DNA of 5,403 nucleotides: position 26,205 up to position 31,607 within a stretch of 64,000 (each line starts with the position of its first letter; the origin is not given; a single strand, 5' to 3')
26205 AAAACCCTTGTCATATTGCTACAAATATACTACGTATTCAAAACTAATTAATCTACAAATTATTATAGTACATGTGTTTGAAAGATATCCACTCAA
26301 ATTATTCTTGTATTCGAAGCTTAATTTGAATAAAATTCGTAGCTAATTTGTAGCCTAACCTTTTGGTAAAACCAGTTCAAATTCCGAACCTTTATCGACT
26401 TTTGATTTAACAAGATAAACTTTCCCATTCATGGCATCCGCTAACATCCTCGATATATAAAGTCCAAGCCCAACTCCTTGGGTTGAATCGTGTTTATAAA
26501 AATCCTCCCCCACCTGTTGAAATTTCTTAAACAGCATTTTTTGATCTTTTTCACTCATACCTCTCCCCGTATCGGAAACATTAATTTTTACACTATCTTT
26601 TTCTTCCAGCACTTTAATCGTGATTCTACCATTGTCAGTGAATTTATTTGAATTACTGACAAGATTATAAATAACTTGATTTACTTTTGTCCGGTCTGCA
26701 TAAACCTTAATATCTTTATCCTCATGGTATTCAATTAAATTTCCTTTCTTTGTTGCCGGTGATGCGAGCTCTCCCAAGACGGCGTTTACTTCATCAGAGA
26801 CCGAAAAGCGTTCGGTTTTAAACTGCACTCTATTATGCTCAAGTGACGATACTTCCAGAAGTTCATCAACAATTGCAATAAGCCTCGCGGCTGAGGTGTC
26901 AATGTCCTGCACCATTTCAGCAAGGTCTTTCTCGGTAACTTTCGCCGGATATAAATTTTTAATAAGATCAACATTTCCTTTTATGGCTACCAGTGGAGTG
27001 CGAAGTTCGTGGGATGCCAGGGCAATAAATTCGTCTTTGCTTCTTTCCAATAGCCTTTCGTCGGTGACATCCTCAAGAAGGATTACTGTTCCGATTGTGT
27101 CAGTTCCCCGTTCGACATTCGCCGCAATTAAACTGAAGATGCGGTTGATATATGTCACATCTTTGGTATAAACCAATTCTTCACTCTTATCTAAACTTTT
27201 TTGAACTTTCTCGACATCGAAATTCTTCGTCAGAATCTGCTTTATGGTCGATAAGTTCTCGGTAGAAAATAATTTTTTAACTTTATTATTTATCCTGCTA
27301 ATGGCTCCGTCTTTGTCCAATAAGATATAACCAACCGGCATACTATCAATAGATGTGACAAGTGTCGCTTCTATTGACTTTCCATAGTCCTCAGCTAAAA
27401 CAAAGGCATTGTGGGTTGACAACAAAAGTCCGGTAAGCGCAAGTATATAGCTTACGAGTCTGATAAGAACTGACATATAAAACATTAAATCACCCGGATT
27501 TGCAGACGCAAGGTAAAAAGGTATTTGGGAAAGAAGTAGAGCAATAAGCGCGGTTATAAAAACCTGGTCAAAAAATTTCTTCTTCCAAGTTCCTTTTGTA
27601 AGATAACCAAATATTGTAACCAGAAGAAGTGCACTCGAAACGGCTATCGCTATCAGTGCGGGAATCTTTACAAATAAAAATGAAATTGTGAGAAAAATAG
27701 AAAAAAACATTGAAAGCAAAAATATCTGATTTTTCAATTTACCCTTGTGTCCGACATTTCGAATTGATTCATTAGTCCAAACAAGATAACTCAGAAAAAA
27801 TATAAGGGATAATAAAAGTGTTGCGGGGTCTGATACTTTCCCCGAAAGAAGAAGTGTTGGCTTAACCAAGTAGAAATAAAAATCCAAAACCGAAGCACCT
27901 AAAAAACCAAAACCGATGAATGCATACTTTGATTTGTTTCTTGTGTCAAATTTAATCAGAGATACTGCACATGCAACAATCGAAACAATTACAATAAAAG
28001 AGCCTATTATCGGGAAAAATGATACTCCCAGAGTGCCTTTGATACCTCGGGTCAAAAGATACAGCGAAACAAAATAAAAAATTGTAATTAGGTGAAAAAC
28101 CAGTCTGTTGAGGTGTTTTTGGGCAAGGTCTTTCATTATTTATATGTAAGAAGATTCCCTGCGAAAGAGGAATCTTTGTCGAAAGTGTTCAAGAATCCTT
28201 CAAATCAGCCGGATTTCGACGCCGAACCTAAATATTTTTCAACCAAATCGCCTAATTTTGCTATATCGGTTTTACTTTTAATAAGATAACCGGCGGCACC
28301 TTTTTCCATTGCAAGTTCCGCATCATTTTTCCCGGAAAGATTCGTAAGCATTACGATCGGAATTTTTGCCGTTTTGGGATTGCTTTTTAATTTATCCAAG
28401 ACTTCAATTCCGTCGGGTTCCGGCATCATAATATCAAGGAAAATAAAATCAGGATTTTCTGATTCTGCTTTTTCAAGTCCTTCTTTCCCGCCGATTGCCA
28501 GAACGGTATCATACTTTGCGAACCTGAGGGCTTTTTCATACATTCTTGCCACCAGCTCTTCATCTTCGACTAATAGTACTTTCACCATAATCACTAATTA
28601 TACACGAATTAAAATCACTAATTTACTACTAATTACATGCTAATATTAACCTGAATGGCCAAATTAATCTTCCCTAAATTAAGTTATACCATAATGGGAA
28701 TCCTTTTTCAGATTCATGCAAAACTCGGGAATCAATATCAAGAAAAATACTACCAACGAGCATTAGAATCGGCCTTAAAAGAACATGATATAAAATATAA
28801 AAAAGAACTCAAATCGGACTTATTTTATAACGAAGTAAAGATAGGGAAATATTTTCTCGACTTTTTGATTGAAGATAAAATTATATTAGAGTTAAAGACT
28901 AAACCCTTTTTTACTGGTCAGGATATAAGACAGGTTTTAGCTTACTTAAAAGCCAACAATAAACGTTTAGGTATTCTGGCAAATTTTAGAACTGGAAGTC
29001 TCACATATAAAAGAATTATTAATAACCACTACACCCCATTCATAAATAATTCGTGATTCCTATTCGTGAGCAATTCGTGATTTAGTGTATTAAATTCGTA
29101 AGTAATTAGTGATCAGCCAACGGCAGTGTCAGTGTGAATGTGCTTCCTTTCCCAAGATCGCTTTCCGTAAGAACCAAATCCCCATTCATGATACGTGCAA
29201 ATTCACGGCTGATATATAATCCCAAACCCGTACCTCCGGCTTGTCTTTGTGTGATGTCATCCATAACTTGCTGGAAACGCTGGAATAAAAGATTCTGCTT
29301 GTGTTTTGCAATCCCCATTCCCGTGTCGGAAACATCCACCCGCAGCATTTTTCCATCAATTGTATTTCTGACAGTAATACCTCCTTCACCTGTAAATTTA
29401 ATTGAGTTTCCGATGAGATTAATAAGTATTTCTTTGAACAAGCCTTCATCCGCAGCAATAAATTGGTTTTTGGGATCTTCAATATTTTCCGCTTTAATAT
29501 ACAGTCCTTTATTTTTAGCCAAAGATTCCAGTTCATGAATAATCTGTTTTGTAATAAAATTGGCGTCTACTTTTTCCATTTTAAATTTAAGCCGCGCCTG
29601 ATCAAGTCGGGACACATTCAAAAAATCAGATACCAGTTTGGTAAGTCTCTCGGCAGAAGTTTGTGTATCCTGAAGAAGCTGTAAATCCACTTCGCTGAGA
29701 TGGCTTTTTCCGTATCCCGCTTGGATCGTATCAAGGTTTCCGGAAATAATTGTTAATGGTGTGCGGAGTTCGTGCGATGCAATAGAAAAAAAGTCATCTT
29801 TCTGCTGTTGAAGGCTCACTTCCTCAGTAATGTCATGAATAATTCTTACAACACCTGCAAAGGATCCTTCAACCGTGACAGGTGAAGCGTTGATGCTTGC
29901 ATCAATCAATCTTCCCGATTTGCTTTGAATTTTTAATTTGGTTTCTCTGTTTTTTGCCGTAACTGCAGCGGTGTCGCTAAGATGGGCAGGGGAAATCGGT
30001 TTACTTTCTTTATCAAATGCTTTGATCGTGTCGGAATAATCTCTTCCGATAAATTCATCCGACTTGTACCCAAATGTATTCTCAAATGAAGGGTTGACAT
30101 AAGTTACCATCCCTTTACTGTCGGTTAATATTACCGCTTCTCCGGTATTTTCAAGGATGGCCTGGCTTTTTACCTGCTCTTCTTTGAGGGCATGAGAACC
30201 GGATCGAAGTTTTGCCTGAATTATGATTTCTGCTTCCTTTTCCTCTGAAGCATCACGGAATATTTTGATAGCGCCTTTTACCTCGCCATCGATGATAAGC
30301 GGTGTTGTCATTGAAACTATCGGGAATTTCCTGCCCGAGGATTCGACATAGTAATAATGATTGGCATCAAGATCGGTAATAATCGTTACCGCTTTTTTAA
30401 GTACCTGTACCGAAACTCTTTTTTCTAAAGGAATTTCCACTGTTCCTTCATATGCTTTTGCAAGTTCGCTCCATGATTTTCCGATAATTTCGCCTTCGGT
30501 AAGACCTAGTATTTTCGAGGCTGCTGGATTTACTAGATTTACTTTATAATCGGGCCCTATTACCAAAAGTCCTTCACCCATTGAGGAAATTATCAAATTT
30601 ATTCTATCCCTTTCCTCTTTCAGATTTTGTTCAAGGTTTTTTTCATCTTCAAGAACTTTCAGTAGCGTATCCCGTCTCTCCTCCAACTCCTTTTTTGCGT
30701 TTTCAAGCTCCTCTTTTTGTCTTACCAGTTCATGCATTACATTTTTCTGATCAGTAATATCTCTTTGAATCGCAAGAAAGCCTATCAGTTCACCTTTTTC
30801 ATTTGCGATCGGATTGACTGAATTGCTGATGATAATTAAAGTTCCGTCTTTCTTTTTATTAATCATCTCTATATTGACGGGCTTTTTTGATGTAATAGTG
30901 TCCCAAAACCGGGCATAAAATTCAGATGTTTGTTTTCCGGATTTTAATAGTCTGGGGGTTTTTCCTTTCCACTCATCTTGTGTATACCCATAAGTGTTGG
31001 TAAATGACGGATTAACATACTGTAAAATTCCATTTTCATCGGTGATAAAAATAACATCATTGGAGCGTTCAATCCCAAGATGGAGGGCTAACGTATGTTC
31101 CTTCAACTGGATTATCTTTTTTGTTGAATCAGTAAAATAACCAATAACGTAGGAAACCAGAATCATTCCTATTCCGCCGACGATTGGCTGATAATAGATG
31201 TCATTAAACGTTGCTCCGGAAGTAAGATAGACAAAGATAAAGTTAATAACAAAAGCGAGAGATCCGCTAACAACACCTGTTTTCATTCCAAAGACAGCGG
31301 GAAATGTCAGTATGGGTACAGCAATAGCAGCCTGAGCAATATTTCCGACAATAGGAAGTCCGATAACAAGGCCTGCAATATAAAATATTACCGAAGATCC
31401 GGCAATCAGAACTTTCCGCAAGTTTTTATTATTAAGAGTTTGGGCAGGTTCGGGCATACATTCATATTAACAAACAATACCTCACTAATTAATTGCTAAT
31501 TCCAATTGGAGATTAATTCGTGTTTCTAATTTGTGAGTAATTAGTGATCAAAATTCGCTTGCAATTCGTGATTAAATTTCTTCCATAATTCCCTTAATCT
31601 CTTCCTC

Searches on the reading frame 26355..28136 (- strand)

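Call 46: search_protein_families(library=pfam, proteins=[window:26355-28136:-], max_evalue=0.0001)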
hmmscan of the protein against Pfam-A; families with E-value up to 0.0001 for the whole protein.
window:26355-28136:- (593 aa): 2 families
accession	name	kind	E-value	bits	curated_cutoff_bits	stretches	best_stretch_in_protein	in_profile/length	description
PF02518.31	HATPase_c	-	1.4e-23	83.8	26.4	1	481-592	2-109/111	Histidine kinase-, DNA gyrase B-, and HSP90-like ATPase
PF00512.31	HisKA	-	6.4e-14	52.2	26.9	1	367-434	2-65/66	His Kinase A (phospho-acceptor) domain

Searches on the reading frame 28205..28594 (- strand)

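Call 46: search_protein_families(library=pfam, proteins=[window:28205-28594:-], max_evalue=0.0001)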
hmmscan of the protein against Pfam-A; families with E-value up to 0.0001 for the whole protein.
window:28205-28594:- (129 aa): 1 family
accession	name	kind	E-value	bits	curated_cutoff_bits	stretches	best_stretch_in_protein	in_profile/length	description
PF00072.30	Response_reg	-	8.2e-22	77.9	30.2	1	6-108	1-101/111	Response regulator receiver domain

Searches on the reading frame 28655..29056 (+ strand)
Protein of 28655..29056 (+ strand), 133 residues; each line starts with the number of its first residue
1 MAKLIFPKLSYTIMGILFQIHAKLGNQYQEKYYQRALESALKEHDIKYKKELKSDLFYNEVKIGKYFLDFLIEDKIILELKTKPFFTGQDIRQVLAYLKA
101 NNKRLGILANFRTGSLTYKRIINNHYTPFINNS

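Call 46: search_protein_families(library=pfam, proteins=[window:28655-29056:+], max_evalue=0.0001)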
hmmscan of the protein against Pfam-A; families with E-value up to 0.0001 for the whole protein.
window:28655-29056:+ (133 aa): 1 family
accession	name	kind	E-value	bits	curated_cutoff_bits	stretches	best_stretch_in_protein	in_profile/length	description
PF13366.12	PDDEXK_3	-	5e-28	98.3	22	1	8-120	2-116/117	PD-(D/E)XK nuclease superfamily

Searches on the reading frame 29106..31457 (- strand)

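Call 46: search_protein_families(library=pfam, proteins=[window:29106-31457:-], max_evalue=0.0001)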
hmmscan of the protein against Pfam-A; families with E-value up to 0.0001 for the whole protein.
window:29106-31457:- (783 aa): 9 families
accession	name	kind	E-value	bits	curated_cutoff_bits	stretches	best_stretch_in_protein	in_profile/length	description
PF13426.13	PAS_9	-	7e-43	145.5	27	3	134-236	2-103/103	PAS domain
PF00989.32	PAS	-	2.5e-40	137.4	22.6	3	129-234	7-113/113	PAS fold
PF08448.16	PAS_4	-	3e-28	98.7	23.1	3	130-238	2-109/110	PAS fold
PF02518.31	HATPase_c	-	5.2e-24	85.3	26.4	1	670-781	2-110/111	Histidine kinase-, DNA gyrase B-, and HSP90-like ATPase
PF13188.13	PAS_8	-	1.1e-16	60.5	21.8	1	432-474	4-43/65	PAS domain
PF00512.31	HisKA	-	1.8e-15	57.1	26.9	1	552-620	1-65/66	His Kinase A (phospho-acceptor) domain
PF08447.18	PAS_3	-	6e-15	55.7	25.6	1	147-229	3-87/89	PAS fold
PF24820.1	Diguanyl_cycl_sensor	-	2.7e-10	40.6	28.1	0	290-331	2-43/109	Diguanylate cyclase-like sensor domain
PF12860.13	PAS_7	-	2.2e-07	31.4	27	0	435-548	1-112/115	PAS fold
